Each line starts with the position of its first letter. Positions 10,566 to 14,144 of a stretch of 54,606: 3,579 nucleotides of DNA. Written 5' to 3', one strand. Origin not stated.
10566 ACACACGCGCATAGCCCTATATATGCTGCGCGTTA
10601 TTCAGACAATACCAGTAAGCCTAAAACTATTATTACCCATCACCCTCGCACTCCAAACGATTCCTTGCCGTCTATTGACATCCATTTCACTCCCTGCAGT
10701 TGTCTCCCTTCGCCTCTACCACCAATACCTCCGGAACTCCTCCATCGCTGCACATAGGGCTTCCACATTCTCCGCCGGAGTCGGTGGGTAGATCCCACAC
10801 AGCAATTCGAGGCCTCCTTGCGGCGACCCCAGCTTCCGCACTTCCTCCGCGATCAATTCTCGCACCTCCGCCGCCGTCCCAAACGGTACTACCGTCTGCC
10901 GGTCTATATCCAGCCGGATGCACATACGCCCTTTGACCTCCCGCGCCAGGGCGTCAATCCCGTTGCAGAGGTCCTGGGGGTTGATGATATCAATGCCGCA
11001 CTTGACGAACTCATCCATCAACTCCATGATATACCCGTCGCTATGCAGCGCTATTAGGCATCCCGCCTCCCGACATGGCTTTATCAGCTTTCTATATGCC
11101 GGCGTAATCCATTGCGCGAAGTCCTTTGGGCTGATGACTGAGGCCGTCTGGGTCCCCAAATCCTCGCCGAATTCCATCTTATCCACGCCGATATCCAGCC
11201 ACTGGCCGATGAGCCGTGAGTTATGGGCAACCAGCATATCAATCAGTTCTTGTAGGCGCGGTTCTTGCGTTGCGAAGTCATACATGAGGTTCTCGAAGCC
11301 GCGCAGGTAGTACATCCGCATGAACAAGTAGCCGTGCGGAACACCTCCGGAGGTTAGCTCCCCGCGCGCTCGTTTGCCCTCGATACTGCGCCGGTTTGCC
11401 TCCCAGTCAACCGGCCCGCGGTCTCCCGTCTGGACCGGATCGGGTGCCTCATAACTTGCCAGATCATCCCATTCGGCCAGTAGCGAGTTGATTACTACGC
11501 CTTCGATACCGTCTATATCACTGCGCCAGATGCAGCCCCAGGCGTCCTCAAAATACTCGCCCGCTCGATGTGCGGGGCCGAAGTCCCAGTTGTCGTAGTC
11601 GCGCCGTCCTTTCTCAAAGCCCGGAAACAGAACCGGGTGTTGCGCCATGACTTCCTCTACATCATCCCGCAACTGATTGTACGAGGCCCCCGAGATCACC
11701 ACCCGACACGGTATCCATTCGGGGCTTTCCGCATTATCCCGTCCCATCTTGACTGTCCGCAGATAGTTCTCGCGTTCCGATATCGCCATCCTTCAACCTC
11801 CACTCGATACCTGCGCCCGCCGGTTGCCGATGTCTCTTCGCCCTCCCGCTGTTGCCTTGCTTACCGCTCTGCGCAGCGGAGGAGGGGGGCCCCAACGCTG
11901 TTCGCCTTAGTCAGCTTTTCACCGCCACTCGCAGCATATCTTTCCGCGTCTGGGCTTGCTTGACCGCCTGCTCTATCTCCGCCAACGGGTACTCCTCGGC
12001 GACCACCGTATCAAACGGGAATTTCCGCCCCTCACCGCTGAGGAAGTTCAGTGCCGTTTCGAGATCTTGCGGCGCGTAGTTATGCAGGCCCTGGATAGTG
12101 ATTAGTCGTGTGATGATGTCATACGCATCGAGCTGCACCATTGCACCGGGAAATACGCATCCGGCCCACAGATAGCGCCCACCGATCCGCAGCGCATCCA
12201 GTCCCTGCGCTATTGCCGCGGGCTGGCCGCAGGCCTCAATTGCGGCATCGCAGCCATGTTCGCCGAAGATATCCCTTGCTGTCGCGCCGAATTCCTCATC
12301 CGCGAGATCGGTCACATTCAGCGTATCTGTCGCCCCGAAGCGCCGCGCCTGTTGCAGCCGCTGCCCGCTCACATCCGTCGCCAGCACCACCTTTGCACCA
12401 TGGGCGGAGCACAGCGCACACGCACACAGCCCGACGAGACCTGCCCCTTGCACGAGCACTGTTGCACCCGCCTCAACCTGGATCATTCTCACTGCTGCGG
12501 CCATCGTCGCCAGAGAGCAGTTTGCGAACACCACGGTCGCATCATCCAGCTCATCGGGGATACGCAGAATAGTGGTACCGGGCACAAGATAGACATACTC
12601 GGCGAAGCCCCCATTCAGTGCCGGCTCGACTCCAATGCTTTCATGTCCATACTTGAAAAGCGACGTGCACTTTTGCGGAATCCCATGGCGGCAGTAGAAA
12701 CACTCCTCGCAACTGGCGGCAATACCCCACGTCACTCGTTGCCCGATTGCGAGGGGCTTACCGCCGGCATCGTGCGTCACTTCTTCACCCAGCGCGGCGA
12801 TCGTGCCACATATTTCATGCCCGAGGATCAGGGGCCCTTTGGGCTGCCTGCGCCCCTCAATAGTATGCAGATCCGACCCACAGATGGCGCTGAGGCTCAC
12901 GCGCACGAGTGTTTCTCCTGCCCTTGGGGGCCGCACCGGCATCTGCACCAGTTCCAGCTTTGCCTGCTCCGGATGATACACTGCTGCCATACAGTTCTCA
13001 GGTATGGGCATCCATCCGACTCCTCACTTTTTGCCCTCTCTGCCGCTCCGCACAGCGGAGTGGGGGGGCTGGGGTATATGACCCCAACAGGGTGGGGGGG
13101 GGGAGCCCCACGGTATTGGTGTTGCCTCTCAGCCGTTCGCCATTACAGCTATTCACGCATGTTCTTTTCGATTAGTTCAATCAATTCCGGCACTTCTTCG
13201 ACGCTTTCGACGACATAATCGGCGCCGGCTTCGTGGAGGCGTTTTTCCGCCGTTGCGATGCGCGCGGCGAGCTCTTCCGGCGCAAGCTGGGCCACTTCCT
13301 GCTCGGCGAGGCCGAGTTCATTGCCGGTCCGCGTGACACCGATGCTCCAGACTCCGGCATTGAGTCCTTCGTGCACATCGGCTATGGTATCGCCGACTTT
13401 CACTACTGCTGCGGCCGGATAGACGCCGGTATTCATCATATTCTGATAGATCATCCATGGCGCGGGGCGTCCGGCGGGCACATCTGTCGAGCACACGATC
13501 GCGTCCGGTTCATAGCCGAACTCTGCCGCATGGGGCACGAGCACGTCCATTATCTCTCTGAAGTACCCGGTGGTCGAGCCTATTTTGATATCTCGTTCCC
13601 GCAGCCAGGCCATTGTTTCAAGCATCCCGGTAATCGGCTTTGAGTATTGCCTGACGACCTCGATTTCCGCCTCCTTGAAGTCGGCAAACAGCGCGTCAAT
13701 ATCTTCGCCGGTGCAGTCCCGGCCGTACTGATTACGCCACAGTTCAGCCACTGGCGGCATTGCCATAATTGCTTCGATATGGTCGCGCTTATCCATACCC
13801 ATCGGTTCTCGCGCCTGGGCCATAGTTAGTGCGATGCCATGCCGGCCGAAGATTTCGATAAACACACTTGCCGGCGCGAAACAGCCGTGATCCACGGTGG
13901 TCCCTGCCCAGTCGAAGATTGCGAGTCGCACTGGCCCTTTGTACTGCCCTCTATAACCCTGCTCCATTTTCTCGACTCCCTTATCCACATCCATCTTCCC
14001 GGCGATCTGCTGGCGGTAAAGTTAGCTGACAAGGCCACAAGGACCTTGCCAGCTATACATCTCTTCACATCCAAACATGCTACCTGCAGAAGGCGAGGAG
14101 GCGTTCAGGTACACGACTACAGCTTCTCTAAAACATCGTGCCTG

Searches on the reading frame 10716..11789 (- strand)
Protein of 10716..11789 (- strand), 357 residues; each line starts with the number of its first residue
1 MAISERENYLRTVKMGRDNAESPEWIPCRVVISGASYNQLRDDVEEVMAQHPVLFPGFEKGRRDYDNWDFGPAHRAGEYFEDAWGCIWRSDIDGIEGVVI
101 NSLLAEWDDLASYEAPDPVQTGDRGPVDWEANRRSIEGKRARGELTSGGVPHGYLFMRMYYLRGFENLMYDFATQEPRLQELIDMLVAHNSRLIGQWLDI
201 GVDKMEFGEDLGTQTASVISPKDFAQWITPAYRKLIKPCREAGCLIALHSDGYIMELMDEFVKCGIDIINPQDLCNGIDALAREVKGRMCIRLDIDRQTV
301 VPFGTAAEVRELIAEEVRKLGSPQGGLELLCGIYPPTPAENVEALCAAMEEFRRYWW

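Call 84: search_protein_families(library=pfam, proteins=[window:10716-11789:-], max_evalue=0.001)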
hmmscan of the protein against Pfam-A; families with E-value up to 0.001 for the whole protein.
window:10716-11789:- (357 aa): 1 family
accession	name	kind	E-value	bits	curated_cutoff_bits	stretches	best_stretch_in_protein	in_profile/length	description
PF01208.23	URO-D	-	7.8e-17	61.7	23.9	1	98-351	93-345/346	Uroporphyrinogen decarboxylase (URO-D)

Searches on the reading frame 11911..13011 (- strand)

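Call 84: search_protein_families(library=pfam, proteins=[window:11911-13011:-], max_evalue=0.001)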
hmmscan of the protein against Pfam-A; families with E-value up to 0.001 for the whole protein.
window:11911-13011:- (366 aa): 5 families
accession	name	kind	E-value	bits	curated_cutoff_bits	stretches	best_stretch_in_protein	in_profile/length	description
PF00107.32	ADH_zinc_N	-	3.8e-23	82.3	31.8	1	193-325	2-128/129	Zinc-binding dehydrogenase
PF08240.17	ADH_N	-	1e-22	80.8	23.5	1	31-153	2-104/104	Alcohol dehydrogenase GroES-like domain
PF16912.11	Glu_dehyd_C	-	4e-06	26.9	34.9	1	182-355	31-203/211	Glucose dehydrogenase C-terminus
PF01262.27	AlaDh_PNT_C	-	0.00012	22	23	1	179-228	23-74/214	Alanine dehydrogenase/PNT, C-terminal domain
PF00208.27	ELFV_dehydrog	-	0.0006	20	23.4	1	171-216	19-66/241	Glutamate/Leucine/Phenylalanine/Valine dehydrogenase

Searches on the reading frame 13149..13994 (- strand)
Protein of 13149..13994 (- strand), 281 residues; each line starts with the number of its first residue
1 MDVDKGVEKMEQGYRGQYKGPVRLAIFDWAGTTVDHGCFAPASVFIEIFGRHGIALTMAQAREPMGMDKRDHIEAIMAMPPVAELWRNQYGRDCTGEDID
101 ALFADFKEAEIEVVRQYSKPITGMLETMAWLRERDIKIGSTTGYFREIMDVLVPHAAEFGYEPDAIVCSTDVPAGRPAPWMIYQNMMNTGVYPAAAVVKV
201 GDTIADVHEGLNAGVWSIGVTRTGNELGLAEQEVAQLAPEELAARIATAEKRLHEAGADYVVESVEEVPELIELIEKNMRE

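Call 84: search_protein_families(library=pfam, proteins=[window:13149-13994:-], max_evalue=0.001)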
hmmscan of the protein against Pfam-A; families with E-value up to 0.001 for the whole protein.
window:13149-13994:- (281 aa): 3 families
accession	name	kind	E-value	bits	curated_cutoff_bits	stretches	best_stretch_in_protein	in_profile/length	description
PF00702.32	Hydrolase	-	1.1e-14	55.7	26.4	1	22-214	1-191/191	haloacid dehalogenase-like hydrolase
PF13419.12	HAD_2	-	3.6e-13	50.5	23.8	1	43-220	18-178/178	Haloacid dehalogenase-like hydrolase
PF13242.12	Hydrolase_like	-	0.00091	19.5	22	0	175-226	3-53/75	HAD-hyrolase-like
